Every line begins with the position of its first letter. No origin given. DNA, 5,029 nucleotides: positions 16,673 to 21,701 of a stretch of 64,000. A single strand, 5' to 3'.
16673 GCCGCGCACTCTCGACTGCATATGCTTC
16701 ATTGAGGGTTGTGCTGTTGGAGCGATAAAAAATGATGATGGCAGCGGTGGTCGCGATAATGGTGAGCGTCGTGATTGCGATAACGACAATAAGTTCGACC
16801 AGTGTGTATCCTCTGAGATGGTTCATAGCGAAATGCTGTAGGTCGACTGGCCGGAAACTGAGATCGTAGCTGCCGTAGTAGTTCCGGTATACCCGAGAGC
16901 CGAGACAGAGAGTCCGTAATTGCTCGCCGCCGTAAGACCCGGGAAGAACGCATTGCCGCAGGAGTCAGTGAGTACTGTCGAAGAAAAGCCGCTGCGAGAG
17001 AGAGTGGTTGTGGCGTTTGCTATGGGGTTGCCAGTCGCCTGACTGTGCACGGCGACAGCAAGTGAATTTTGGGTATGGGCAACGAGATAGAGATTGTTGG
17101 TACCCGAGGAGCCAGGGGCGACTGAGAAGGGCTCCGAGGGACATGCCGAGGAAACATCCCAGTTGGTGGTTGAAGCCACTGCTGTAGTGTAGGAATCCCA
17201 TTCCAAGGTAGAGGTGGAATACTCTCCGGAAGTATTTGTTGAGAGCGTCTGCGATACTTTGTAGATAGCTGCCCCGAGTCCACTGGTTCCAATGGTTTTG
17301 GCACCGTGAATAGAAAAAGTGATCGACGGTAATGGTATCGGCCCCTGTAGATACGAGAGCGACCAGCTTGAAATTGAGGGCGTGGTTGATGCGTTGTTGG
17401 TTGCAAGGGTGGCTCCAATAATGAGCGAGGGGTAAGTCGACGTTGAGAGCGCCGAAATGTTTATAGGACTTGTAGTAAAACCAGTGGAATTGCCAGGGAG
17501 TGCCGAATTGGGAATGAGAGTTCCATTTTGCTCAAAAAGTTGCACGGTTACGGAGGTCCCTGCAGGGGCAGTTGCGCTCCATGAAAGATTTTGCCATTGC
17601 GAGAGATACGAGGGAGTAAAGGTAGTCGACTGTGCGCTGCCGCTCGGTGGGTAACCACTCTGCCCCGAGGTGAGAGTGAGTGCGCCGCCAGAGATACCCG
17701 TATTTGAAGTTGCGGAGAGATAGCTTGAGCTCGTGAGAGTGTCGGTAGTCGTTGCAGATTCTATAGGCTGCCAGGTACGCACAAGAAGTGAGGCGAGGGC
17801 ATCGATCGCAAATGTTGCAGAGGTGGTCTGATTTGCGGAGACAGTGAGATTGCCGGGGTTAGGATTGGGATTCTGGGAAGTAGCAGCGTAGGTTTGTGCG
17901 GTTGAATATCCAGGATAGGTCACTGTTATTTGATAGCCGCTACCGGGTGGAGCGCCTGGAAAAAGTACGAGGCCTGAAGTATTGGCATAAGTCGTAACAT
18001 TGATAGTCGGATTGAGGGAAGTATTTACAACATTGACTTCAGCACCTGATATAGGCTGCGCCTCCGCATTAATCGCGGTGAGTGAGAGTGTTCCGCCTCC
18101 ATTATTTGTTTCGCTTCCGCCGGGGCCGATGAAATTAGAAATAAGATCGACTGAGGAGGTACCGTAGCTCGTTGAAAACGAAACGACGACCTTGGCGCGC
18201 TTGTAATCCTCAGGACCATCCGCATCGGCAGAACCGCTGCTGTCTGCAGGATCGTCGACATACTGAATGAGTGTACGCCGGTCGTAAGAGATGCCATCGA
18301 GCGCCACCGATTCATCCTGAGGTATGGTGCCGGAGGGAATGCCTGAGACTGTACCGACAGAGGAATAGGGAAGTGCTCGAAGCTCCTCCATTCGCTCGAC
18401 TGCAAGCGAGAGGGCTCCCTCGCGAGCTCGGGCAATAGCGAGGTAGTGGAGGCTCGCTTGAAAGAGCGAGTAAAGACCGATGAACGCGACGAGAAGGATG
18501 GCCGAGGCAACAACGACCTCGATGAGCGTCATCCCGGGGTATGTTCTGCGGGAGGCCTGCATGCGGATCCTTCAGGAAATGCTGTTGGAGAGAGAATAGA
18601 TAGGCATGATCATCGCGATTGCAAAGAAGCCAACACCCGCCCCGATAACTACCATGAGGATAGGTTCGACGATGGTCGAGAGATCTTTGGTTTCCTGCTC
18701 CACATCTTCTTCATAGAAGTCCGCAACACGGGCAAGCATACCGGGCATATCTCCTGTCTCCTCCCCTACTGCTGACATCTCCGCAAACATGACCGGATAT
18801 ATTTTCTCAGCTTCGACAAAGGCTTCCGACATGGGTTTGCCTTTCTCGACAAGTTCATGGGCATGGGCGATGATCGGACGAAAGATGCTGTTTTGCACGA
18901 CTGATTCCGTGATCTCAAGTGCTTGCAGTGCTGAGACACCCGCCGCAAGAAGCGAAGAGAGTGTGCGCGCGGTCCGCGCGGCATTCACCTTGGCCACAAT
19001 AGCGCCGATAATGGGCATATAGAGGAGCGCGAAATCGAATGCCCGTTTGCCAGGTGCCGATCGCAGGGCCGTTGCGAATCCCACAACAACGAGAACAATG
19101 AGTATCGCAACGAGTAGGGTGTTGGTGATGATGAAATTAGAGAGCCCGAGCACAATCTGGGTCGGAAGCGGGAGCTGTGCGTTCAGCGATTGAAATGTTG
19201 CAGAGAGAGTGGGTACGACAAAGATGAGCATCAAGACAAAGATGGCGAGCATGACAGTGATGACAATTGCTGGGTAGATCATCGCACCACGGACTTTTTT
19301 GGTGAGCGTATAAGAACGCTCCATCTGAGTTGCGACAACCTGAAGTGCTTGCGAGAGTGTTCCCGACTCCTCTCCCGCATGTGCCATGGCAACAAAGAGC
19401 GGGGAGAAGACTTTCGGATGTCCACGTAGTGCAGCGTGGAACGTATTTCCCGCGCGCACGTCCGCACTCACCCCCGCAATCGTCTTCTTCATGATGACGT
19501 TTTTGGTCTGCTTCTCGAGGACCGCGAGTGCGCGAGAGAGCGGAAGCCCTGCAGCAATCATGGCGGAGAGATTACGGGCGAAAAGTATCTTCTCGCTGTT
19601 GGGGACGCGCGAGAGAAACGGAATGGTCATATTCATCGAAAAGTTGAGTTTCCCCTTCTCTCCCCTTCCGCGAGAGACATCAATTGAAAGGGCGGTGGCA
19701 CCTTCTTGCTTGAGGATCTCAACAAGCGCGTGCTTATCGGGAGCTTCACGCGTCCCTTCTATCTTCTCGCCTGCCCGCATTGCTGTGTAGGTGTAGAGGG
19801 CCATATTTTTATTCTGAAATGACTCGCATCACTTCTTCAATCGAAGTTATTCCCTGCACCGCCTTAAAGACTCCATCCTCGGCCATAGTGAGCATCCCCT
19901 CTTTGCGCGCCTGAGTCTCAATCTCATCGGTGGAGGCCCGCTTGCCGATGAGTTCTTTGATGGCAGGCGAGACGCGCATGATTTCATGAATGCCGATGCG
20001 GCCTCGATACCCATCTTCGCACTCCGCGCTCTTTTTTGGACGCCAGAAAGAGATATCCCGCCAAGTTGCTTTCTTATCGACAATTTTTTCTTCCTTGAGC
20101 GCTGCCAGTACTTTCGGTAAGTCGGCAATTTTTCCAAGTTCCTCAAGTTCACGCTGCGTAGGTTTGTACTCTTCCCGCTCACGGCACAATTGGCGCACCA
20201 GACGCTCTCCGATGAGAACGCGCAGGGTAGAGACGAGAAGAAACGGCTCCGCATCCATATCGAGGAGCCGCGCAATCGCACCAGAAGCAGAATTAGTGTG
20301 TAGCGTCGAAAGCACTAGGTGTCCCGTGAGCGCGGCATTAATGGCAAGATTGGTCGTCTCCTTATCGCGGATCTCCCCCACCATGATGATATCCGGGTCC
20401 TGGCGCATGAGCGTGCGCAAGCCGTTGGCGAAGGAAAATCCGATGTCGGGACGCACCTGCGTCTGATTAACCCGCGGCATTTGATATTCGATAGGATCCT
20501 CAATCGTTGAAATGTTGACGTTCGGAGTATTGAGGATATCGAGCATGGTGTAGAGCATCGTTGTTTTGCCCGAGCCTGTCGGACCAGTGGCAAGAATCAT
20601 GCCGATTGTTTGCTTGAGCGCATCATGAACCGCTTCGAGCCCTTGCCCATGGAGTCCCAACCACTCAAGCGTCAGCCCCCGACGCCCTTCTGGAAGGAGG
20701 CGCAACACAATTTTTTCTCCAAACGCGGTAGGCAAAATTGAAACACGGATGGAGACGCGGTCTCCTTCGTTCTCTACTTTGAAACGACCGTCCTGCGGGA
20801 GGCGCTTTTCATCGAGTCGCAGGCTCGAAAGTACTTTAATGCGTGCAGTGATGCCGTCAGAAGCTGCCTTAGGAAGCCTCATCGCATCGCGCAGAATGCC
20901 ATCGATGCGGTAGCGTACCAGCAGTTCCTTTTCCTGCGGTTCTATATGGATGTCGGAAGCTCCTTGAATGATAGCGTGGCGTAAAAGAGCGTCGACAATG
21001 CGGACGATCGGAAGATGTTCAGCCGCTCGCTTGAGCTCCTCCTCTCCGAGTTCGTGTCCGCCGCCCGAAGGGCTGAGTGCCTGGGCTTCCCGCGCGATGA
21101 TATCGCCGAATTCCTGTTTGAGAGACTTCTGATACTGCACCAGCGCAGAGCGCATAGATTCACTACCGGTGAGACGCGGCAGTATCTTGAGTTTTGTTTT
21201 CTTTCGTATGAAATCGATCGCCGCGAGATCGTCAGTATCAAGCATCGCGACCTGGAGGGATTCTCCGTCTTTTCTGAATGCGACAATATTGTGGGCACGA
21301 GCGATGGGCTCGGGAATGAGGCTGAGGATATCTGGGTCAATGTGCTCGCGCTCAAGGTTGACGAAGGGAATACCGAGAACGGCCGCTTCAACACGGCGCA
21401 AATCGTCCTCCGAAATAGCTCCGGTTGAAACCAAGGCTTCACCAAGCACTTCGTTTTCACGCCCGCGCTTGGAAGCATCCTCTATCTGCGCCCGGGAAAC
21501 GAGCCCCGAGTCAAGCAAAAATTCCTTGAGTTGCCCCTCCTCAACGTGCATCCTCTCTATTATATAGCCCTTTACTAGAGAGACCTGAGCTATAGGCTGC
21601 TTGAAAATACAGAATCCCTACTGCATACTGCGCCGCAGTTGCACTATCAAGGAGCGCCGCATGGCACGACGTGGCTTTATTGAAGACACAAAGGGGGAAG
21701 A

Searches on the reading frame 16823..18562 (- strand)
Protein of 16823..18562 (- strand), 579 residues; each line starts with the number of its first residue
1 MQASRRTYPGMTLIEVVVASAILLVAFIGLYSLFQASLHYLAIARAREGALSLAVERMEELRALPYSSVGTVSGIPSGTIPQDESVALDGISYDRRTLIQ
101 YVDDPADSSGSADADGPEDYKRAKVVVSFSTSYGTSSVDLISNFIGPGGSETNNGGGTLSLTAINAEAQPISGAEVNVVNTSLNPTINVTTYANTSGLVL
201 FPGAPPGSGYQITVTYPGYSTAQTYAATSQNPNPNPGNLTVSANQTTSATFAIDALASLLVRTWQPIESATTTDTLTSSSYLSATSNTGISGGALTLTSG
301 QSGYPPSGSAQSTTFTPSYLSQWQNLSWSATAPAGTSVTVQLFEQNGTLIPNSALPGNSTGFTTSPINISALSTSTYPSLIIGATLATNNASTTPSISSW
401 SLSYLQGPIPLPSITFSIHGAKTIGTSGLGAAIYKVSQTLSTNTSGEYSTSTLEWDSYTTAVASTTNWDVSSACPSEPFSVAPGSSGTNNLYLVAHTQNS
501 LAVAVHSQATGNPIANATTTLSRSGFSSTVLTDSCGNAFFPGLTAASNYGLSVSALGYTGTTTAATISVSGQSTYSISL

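Call 55: search_protein_families(library=pfam, proteins=[window:16823-18562:-], max_evalue=0.00001)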
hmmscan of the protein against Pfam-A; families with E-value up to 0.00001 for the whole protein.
window:16823-18562:- (579 aa): 2 families
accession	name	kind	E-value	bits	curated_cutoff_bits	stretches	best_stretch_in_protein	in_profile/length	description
PF13620.12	CarboxypepD_reg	-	3.6e-16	59.7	32.3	2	505-579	6-81/82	Carboxypeptidase regulatory-like domain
PF17802.7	SpaA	-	2.1e-06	28.2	23.1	0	506-575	8-83/91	Prealbumin-like fold domain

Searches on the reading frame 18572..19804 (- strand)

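Call 55: search_protein_families(library=pfam, proteins=[window:18572-19804:-], max_evalue=0.00001)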
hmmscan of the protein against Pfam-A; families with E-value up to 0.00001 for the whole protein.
window:18572-19804:- (410 aa): 1 family
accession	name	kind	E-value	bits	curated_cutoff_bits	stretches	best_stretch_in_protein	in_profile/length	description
PF00482.28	T2SSF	-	4.7e-57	191.8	25.2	2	75-198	1-125/125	Type II secretion system (T2SS), protein F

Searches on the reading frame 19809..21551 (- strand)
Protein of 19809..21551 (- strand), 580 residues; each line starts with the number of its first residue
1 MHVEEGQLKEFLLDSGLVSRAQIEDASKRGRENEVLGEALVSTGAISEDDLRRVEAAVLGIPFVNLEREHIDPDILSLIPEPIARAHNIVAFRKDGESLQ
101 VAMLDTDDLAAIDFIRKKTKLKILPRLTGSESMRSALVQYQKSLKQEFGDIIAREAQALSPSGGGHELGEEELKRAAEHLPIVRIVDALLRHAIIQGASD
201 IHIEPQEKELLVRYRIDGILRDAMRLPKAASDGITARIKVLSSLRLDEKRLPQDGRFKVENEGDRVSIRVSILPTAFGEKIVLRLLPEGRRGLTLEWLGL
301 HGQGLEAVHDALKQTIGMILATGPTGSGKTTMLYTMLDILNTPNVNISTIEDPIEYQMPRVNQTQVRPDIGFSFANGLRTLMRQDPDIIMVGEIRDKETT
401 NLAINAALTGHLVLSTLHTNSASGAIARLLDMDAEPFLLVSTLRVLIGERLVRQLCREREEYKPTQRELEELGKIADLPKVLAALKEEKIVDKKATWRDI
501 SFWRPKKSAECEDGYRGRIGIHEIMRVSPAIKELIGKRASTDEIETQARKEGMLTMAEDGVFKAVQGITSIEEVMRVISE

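Call 55: search_protein_families(library=pfam, proteins=[window:19809-21551:-], max_evalue=0.00001)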
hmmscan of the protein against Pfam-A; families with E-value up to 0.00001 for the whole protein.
window:19809-21551:- (580 aa): 2 families
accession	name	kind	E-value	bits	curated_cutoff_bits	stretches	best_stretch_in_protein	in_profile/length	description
PF00437.27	T2SSE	-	3.4e-120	401.5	24.9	1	177-576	3-370/370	Type II/IV secretion system protein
PF05157.20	MshEN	-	6.9e-16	58.5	23.1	1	59-145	1-88/90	MshEN domain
